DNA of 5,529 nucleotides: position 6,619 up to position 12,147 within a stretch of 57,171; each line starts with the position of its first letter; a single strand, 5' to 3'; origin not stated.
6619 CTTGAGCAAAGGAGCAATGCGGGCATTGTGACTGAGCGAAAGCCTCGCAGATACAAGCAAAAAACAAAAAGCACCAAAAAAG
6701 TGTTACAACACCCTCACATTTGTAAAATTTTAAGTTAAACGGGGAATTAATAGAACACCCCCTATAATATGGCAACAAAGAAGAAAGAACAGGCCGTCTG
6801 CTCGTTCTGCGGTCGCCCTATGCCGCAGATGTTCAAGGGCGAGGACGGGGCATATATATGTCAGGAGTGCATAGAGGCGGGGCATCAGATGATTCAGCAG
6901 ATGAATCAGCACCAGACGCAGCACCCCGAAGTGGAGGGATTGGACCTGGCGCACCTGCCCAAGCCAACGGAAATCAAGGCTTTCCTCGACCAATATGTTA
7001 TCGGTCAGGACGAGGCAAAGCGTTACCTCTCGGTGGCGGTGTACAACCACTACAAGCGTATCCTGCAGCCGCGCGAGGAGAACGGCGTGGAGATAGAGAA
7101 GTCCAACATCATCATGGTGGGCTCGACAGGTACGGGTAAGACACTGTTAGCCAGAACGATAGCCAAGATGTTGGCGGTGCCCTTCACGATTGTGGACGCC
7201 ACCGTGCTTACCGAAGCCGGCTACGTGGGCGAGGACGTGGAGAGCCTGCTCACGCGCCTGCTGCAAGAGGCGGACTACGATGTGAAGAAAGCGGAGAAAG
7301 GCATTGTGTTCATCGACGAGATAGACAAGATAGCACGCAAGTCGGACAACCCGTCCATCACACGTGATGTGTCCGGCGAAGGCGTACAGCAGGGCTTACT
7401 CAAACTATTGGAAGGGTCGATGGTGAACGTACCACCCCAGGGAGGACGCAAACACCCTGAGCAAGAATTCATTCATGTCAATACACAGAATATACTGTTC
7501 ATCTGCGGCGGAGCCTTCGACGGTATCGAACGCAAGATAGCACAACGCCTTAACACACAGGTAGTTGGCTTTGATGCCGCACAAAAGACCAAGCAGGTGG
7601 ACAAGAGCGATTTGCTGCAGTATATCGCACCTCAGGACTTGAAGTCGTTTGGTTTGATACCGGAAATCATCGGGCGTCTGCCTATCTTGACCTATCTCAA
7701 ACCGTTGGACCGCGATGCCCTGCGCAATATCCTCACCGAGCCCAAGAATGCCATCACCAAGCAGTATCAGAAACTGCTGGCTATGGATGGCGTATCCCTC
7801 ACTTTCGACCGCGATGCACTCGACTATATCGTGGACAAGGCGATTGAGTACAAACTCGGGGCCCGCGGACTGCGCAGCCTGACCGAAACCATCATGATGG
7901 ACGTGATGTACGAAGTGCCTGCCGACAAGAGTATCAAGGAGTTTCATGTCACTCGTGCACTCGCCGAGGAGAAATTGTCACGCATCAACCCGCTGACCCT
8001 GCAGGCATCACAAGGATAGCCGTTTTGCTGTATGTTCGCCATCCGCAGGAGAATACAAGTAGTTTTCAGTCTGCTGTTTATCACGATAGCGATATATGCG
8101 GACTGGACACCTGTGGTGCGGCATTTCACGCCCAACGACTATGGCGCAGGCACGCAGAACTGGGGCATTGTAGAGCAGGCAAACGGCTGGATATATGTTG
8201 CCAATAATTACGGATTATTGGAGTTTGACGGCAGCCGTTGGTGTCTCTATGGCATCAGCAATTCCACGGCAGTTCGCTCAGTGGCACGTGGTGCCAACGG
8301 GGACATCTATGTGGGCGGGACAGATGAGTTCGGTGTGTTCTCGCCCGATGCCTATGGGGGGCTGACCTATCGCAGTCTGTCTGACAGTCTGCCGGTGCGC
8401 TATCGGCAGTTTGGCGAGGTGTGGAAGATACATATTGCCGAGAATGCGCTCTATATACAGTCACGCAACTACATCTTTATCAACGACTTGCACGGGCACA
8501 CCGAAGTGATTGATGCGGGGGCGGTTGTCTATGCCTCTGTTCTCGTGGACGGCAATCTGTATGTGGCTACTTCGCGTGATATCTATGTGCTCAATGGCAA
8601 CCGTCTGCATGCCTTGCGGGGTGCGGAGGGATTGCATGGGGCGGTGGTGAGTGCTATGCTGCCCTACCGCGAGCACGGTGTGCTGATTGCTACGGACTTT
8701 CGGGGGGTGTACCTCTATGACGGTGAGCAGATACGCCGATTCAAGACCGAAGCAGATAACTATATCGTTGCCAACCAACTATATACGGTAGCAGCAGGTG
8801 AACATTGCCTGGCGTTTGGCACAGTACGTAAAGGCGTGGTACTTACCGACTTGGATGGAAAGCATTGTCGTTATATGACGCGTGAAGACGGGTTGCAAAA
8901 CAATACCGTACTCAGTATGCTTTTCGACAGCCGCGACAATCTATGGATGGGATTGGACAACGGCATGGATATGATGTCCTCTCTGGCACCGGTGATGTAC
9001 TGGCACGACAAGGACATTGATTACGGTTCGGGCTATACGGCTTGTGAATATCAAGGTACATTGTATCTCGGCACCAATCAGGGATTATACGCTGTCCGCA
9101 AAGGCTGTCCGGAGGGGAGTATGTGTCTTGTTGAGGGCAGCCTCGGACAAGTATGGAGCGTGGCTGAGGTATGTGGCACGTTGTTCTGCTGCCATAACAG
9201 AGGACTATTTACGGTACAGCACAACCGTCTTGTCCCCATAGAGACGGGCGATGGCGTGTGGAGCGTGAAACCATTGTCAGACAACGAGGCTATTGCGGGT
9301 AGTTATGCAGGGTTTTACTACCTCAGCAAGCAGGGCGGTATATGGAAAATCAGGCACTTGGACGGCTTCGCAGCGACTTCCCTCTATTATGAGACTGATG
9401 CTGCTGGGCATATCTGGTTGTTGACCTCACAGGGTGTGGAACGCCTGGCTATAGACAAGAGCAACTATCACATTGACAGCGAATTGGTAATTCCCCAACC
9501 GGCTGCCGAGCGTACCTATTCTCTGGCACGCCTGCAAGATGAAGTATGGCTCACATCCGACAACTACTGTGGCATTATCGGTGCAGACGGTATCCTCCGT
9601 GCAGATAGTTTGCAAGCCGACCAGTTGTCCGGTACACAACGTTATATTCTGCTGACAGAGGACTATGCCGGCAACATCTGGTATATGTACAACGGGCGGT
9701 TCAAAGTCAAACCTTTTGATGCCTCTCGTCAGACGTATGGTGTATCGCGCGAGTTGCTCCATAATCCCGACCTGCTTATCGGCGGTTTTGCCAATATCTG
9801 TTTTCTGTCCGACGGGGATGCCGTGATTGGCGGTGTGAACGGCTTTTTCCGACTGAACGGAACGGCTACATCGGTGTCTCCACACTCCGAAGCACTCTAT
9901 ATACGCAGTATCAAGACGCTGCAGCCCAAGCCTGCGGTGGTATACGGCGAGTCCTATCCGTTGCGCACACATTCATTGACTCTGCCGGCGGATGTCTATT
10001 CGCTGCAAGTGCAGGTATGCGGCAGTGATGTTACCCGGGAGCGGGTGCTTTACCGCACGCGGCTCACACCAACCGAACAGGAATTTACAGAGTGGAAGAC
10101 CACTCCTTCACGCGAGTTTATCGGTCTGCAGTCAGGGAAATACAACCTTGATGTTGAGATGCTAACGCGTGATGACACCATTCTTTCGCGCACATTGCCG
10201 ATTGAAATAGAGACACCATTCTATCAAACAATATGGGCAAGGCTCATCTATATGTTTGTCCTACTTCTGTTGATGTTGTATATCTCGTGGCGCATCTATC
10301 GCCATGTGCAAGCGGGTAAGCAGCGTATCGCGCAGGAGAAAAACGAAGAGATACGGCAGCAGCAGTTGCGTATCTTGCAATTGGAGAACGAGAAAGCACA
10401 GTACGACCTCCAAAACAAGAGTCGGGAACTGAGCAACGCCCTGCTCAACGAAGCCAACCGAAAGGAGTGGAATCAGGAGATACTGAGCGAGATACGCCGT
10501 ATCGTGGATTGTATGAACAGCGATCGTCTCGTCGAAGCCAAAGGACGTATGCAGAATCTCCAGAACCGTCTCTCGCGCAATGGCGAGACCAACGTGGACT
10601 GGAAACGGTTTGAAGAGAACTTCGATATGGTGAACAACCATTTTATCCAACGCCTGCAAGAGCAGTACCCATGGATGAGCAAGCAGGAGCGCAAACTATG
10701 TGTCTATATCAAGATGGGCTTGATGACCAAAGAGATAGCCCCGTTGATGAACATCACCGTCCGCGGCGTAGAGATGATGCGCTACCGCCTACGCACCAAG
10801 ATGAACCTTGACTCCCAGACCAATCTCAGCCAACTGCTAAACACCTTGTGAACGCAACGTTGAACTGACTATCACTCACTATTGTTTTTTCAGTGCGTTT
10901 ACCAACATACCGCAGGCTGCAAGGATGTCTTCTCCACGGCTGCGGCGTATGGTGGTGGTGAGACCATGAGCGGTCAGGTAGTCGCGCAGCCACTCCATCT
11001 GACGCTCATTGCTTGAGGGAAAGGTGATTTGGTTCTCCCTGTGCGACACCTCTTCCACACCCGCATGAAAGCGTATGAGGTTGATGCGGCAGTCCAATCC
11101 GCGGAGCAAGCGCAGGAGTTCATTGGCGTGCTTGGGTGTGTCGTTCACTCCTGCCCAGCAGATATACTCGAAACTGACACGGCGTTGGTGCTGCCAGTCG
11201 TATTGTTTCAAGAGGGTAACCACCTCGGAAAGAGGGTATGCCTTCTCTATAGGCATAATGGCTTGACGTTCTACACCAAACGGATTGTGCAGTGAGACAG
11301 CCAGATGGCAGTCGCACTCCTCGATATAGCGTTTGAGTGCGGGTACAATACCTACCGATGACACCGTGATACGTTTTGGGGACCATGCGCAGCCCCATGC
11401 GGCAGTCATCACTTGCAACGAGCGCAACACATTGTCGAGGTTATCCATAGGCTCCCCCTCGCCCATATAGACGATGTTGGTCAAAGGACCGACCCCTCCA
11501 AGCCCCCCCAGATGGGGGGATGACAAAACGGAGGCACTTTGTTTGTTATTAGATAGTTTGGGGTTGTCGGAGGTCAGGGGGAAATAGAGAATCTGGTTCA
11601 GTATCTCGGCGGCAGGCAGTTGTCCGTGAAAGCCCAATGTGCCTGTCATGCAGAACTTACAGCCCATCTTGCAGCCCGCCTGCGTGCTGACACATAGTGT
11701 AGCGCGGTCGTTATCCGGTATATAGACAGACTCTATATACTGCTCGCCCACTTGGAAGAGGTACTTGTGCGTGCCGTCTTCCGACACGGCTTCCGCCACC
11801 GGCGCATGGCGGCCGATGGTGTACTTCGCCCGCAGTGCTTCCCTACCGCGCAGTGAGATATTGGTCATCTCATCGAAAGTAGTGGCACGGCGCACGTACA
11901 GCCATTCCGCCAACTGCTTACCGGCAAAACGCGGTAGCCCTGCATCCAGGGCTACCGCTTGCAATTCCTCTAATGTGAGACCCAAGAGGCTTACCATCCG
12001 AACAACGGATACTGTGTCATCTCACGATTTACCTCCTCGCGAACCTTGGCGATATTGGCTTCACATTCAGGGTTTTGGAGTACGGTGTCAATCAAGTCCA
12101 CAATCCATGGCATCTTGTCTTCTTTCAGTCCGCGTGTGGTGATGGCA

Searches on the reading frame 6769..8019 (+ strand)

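Call 40: search_protein_families(library=pfam, proteins=[window:6769-8019:+])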
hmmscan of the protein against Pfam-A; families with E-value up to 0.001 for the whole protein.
window:6769-8019:+ (416 aa): 12 families
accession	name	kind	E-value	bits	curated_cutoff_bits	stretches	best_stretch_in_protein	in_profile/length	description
PF07724.20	AAA_2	-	1.5e-31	110.1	27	1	111-306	3-165/166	AAA domain (Cdc48 subfamily)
PF00004.35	AAA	-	3.9e-16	60.1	21.2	1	114-239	1-99/131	ATPase family associated with various cellular activities (AAA)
PF10431.15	ClpB_D2-small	-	3.6e-11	43.4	21.9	1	313-391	1-75/81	C-terminal, D2-small domain, of ClpB protein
PF06689.19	zf-C4_ClpX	-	7.2e-10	39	27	1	10-44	2-39/39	ClpX C4-type zinc finger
PF07728.20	AAA_5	-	3e-06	27.7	22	1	113-190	1-80/139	AAA domain (dynein-related subfamily)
PF00493.29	MCM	-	8.3e-06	25.5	23.3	1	75-191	24-136/224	MCM P-loop domain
PF01078.27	Mg_chelatase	-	1.1e-05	25.4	20.3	0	112-136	23-47/207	Magnesium chelatase, subunit ChlI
PF05496.18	RuvB_N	-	1.8e-05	25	27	1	73-192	6-100/159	Holliday junction DNA helicase RuvB P-loop domain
PF00158.32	Sigma54_activat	-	0.00018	21.6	20.2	0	109-189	20-106/168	Sigma-54 interaction domain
PF13401.12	AAA_22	-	0.00032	21.5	27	0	111-180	5-88/130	AAA domain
PF12775.13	AAA_7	-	0.00053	20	25.8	0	111-187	33-111/181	P-loop containing dynein motor region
PF13173.12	AAA_14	-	0.00074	20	27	0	113-189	4-75/129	AAA domain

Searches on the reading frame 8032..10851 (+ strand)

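Call 40: search_protein_families(library=pfam, proteins=[window:8032-10851:+])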
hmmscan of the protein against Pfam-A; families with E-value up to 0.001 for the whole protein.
window:8032-10851:+ (939 aa): 2 families
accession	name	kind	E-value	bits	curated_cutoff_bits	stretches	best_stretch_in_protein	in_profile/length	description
PF07494.17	Reg_prop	-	7.4e-06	26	20.4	0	287-309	1-23/24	Two component regulator propeller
PF00196.25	GerE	-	9.1e-06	25.6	23.5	1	882-933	3-54/57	Bacterial regulatory proteins, luxR family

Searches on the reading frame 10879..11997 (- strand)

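Call 40: search_protein_families(library=pfam, proteins=[window:10879-11997:-])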
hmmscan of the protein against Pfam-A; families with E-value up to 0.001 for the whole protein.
window:10879-11997:- (372 aa): 2 families
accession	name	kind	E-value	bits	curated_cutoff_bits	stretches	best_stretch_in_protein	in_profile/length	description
PF21016.3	RlmN_N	-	5e-11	42.6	24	1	3-60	2-59/60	Ribosomal RNA large subunit methyltransferase N-terminal domain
PF04055.27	Radical_SAM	-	6e-06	27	29.5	0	104-138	2-39/166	Radical SAM superfamily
